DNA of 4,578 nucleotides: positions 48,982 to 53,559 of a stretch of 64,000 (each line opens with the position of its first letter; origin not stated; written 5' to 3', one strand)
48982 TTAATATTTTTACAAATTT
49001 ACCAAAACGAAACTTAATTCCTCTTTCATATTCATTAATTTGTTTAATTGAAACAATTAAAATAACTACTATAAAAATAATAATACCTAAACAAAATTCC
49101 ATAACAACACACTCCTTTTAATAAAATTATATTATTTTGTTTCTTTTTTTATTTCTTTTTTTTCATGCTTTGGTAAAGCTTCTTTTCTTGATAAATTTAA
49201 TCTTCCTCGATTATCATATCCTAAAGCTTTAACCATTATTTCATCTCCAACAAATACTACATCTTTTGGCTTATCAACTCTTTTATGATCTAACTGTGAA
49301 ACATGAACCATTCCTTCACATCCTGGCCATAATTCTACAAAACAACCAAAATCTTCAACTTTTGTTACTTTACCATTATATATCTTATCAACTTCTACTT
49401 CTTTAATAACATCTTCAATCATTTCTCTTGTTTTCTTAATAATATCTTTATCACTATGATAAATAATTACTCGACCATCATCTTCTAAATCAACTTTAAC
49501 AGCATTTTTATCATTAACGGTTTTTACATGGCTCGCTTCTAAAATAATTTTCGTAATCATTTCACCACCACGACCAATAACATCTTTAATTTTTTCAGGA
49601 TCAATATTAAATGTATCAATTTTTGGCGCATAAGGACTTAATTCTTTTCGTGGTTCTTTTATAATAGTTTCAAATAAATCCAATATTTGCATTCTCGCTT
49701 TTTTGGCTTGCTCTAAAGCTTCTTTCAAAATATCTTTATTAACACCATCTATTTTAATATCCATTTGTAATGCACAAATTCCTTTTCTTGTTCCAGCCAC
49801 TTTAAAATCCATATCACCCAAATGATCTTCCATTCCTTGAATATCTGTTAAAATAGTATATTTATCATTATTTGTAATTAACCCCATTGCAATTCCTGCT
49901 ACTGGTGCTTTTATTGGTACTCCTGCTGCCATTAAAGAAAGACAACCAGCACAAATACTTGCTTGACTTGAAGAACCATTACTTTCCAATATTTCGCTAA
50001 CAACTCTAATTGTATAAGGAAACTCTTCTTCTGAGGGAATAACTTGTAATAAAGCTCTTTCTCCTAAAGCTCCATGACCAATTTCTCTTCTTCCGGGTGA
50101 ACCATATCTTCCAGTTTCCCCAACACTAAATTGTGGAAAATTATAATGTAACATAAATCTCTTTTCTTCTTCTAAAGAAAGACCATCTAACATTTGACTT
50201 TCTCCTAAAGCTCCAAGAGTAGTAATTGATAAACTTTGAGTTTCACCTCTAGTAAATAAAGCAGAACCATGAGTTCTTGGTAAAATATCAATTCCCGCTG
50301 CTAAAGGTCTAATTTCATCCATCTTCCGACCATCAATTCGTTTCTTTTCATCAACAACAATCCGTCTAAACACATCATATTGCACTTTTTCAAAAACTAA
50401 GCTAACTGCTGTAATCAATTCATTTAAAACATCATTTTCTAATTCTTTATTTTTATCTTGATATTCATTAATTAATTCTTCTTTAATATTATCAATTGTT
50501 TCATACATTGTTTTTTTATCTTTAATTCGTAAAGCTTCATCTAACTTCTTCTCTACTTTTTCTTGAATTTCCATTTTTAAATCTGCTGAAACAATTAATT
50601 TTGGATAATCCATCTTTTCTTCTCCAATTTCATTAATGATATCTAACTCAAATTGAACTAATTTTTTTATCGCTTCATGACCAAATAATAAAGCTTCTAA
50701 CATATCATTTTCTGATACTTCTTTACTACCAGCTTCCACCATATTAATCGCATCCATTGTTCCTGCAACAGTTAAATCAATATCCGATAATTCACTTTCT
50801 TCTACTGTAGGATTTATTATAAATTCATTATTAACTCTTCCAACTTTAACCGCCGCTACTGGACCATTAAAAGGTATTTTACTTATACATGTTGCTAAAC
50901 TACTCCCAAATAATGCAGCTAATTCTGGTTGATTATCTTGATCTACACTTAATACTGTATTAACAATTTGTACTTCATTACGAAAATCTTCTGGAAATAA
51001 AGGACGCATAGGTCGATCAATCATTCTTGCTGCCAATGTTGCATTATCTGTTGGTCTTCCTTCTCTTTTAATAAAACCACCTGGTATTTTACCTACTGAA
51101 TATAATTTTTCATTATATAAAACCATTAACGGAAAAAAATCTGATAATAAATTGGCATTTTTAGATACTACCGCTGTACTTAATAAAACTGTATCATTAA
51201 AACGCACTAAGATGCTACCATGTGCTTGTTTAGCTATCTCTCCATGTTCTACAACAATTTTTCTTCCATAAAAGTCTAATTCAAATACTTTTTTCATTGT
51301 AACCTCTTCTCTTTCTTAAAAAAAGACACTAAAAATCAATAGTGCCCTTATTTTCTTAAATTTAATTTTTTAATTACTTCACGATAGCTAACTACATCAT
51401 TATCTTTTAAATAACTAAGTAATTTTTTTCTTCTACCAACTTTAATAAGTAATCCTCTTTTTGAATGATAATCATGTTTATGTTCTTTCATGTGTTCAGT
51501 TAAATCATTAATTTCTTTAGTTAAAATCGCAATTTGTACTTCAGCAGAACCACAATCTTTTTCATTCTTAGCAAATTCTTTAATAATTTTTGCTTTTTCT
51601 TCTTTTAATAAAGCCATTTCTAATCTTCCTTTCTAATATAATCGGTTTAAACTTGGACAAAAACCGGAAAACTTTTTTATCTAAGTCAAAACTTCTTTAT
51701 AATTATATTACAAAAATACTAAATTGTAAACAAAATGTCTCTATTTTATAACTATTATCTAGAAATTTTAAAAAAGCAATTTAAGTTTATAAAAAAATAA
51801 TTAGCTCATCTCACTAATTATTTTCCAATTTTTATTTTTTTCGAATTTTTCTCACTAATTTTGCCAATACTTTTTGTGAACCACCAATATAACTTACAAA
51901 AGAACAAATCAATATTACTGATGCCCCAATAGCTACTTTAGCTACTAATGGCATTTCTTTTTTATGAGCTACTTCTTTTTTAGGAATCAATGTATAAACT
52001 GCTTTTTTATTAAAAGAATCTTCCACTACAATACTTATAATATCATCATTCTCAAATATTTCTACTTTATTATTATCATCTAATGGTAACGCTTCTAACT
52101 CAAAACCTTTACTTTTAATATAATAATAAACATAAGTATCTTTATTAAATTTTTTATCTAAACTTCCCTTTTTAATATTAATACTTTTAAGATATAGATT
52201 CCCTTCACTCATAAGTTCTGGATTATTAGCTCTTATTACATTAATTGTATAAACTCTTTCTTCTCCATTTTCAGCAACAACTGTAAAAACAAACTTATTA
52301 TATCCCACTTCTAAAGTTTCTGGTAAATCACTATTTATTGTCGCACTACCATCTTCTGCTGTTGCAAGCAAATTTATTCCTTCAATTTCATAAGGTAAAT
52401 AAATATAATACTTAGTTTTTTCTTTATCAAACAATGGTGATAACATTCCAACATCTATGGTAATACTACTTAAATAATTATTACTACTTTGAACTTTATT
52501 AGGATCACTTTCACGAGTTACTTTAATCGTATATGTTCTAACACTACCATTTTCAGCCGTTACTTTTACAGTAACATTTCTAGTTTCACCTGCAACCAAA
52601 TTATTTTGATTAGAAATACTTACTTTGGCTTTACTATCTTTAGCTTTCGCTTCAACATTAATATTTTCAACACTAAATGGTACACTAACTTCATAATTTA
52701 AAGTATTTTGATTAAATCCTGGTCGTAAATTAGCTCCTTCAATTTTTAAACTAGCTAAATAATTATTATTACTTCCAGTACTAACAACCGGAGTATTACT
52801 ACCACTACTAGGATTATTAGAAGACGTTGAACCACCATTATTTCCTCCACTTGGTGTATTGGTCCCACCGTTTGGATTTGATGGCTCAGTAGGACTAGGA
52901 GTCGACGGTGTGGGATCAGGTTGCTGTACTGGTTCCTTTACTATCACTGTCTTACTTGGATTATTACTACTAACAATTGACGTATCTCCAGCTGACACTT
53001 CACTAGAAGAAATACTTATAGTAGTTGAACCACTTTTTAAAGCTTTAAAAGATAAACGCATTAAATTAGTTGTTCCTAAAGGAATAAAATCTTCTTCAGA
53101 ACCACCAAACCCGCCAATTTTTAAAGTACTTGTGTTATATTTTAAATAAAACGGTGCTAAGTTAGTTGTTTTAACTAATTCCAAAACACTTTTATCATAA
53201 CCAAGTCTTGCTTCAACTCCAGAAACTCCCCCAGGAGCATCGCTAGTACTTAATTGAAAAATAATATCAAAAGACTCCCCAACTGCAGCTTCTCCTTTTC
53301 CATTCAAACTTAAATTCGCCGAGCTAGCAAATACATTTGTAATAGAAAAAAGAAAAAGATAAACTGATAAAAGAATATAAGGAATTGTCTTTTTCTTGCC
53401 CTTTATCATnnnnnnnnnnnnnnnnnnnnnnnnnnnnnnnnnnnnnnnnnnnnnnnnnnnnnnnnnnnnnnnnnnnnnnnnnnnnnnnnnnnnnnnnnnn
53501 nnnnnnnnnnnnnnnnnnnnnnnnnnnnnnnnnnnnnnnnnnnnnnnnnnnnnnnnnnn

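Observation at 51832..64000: Non-cellulosomal cohesin-dockerin surface assembly built on cadherin-like repeats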

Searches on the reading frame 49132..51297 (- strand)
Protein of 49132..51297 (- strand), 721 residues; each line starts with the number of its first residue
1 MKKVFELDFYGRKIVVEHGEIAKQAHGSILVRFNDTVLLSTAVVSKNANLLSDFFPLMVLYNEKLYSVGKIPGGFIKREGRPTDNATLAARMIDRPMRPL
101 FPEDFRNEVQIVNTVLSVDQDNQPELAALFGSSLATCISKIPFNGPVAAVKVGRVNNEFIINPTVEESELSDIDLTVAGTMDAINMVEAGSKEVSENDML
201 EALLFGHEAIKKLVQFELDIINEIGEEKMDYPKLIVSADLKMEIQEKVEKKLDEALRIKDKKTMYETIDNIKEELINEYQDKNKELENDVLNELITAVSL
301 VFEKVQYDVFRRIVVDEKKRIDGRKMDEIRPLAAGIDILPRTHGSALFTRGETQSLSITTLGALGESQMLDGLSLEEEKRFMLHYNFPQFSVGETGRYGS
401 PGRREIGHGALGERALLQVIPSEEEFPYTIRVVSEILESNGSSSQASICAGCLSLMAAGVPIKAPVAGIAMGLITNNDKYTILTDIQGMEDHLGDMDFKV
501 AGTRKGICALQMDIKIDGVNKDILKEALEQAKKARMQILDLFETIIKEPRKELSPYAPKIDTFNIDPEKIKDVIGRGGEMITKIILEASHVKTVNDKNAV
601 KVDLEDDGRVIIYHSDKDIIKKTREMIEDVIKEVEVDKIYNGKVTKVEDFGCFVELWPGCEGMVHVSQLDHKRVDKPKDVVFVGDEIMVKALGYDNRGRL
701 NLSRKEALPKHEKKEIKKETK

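Call 28: find_related_loci(query=window:49132-51297:-, collection=genome_contigs, flank=10000)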
Query window:49132-51297:- (721 aa) in genome_contigs; peptide patterns used: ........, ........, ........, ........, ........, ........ (x = any residue, [..] = any of these).
600 stretches matched a pattern (row limit reached: there are more); 600 encode a relative of the query (tblastn E <= 1e-3); the best 80 are kept; 80 distinct loci.
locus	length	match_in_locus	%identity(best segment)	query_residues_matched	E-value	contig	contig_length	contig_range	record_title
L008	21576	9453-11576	78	1-708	0e+0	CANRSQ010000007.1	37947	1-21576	MAG TPA_asm: uncultured Tenericutes bacterium isolate SRR15730529_bin.1_metawrap_v1.3_MAG genome assembly, contig: NODE.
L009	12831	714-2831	76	1-704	0e+0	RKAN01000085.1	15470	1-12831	MAG: bacterium isolate UBG175 contig1407131, whole genome shotgun sequence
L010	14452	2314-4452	74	4-715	0e+0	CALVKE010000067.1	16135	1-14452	MAG: uncultured Bacilli bacterium isolate E15__bin62 genome assembly, contig: E15__k127_1316471, whole genome shotgun se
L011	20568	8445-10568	68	1-709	0e+0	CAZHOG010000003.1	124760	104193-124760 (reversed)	MAG TPA_asm: uncultured Muribaculaceae bacterium isolate SRP192927_co8_54 genome assembly, contig: NODE_70_length_124760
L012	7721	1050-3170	69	1-708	0e+0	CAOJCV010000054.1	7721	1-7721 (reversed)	MAG TPA_asm: uncultured Tenericutes bacterium isolate SRR15604481_bin.54_metawrap_v1.3_MAG genome assembly, contig: NODE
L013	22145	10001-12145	73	2-715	0e+0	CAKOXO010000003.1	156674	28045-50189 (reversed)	MAG: uncultured Bacilli bacterium isolate REFINED_METABAT215_TOP10_CONTIGS_1500_ASSEMBLY_K77_MERGED__Hadza_MoBio_hadza-E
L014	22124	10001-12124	73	2-708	0e+0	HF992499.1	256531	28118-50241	Mycoplasma sp. CAG:877 genomic scaffold, scf53, whole genome shotgun sequence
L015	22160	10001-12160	74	1-717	0e+0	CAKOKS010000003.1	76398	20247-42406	MAG: uncultured Bacilli bacterium isolate REFINED_METABAT215_TOP10_CONTIGS_1500_ASSEMBLY_K77_MERGED__Hadza_MoBio_hadza-E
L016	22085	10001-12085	61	2-708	0e+0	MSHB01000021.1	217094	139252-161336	MAG: Mollicutes bacterium Phil14 707_L1_merged_contig_580, whole genome shotgun sequence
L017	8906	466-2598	75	2-710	0e+0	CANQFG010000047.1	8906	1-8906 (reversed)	MAG: uncultured Bacilli bacterium isolate Lapin-005__bin82 genome assembly, contig: Lapin-005__NODE_10956_length_8906_co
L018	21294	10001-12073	60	2-705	0e+0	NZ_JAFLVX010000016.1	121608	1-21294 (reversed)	Candidatus Vagococcus giribetii strain DIV0080 scaffold5.16, whole genome shotgun sequence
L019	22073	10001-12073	60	2-705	0e+0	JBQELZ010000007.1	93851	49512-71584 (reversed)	MAG: Vagococcus sp. isolate AOP1_A1_surf _bin _8 AOP1_A1_surf.bin.8_7, whole genome shotgun sequence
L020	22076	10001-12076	58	2-710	0e+0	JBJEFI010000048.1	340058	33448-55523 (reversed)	MAG: Bacillaceae bacterium isolate LOHA05_bin.020 NODE_1_length_340058_cov_13.708279, whole genome shotgun sequence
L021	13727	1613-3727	56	3-708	0e+0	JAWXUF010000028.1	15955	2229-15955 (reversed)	MAG: bacterium isolate FM_42_G125_V NODE_1016_length_15956_cov_6.712662, whole genome shotgun sequence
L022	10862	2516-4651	58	3-715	0e+0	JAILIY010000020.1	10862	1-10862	MAG: Acholeplasmatales bacterium isolate RUI162 k141_9456909_flag=0_multi=26.7854_len=10862, whole genome shotgun sequen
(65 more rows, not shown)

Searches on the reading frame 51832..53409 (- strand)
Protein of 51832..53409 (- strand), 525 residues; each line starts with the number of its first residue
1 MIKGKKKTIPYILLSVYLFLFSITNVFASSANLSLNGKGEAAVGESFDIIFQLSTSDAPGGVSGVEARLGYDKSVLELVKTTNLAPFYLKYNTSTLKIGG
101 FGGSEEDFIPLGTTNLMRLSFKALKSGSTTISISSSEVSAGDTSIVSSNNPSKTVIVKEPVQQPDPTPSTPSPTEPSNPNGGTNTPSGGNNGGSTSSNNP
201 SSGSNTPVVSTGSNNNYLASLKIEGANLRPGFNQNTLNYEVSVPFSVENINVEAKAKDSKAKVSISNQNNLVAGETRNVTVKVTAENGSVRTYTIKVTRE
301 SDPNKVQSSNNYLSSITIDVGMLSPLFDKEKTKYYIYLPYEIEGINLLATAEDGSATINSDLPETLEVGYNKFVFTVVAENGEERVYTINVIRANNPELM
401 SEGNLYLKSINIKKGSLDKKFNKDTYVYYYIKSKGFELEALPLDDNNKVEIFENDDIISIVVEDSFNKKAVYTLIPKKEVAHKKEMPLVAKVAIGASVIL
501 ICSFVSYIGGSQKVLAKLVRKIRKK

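Call 5: search_protein_families(library=pfam, proteins=[window:51832-53409:-], max_evalue=0.01)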
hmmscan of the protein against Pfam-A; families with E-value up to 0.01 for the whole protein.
window:51832-53409:- (525 aa): 4 families
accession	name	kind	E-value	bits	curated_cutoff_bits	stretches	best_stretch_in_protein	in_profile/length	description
PF12733.13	Cadherin-like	-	1.2e-19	70.9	24.2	2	218-300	1-89/89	Cadherin-like beta sandwich domain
PF00963.24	Cohesin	-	4.9e-08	33.7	24.1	1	38-144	7-124/139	Cohesin domain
PF17790.7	MG1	-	0.00044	20.9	23.6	0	404-439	60-95/101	Macroglobulin domain MG1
PF07760.16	DUF1616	-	0.0092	15.6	31.6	0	266-306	200-242/307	Protein of unknown function (DUF1616)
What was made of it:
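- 51832..53409 (-): Anchor 2 (525 aa), with approximate module coordinates:
- signal peptide
- class-A cohesin: 52930-53298
- Pro/Thr/Ser/Gly/Asn-rich linker
- 3 cadherin-like repeats: 51976-52758
- TM helix: 51880-51954
- short basic tail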

Its ATG overlaps the 797 stop codon (ATGA). Cohesin scores 33.7 bits (call 5).

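Call 6: search_protein_families(library=ncbifam, proteins=[window:51832-53409:-], max_evalue=0.01)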
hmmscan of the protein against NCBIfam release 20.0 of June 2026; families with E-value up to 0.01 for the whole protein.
window:51832-53409:- (525 aa): 0 families

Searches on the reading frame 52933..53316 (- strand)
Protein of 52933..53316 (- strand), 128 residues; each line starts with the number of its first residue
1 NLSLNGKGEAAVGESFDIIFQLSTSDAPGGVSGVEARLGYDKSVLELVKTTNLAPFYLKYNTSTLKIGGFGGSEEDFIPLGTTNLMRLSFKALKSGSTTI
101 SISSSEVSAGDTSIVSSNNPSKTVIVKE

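Call 19: search_solved_structures(query=A1, max_evalue=10, show_alignments=1)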
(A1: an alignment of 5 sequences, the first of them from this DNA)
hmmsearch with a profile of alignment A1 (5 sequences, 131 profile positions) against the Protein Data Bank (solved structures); distinct sequences matched with E-value up to 10: 8.
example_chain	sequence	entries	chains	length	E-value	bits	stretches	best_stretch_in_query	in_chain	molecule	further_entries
3l8q_A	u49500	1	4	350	0.0013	22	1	3-52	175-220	Cellulosomal scaffoldin adaptor protein B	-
5g5d_A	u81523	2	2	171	0.0083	19.4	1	3-56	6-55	CELLULOSOME ANCHORING PROTEIN COHESIN REGION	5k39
9kvn_A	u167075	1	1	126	0.022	18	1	56-124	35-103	The unknown domain UKD in the bifunctional enzyme CelAly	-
5lxv_A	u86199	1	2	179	0.027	17.8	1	2-52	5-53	Scaffoldin C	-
3fnk_A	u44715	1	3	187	0.082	16.2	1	3-52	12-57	Cellulosomal scaffoldin adaptor protein B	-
7uvg_A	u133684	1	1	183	0.11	15.8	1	66-121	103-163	Coh5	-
4u3s_A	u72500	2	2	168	0.13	15.5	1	3-52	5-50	Cellulosomal scaffoldin adaptor protein B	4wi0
3ghp_A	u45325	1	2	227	0.13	15.5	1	3-52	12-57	Cellulosomal scaffoldin adaptor protein B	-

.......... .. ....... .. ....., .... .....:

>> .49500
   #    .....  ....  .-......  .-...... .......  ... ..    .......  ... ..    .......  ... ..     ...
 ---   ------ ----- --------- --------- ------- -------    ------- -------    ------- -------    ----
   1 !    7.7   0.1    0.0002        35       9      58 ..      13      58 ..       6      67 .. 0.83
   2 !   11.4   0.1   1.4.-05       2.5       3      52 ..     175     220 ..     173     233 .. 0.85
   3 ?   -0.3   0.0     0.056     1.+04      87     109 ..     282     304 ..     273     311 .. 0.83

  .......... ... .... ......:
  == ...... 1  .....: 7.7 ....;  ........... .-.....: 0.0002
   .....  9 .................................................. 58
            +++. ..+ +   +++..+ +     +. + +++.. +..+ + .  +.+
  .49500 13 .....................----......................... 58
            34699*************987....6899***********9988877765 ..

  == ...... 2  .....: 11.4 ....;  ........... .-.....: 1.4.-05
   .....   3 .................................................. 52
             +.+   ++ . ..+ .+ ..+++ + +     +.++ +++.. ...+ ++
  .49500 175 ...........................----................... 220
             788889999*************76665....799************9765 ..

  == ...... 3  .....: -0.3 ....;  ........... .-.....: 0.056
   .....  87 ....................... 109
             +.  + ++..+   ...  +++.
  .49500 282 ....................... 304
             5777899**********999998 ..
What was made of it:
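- The class-A cohesin profile finds PDB cohesins (call 19).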

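Call 25: find_related_loci(query=A1, collection=genome_contigs, flank=10000)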
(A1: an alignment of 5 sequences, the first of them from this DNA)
Query A1 (128 aa) in genome_contigs; peptide patterns used: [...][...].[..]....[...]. (x = any residue, [..] = any of these).
27 stretches matched a pattern, but none encodes a relative of the query by tblastn (E <= 1e-3).

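Call 55: find_related_loci(query=A1, collection=metagenome_contigs, flank=10000)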
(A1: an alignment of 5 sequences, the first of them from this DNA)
Query A1 (128 aa) in metagenome_contigs; peptide patterns used: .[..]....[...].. (x = any residue, [..] = any of these).
55 stretches matched a pattern, but none encodes a relative of the query by tblastn (E <= 1e-3).
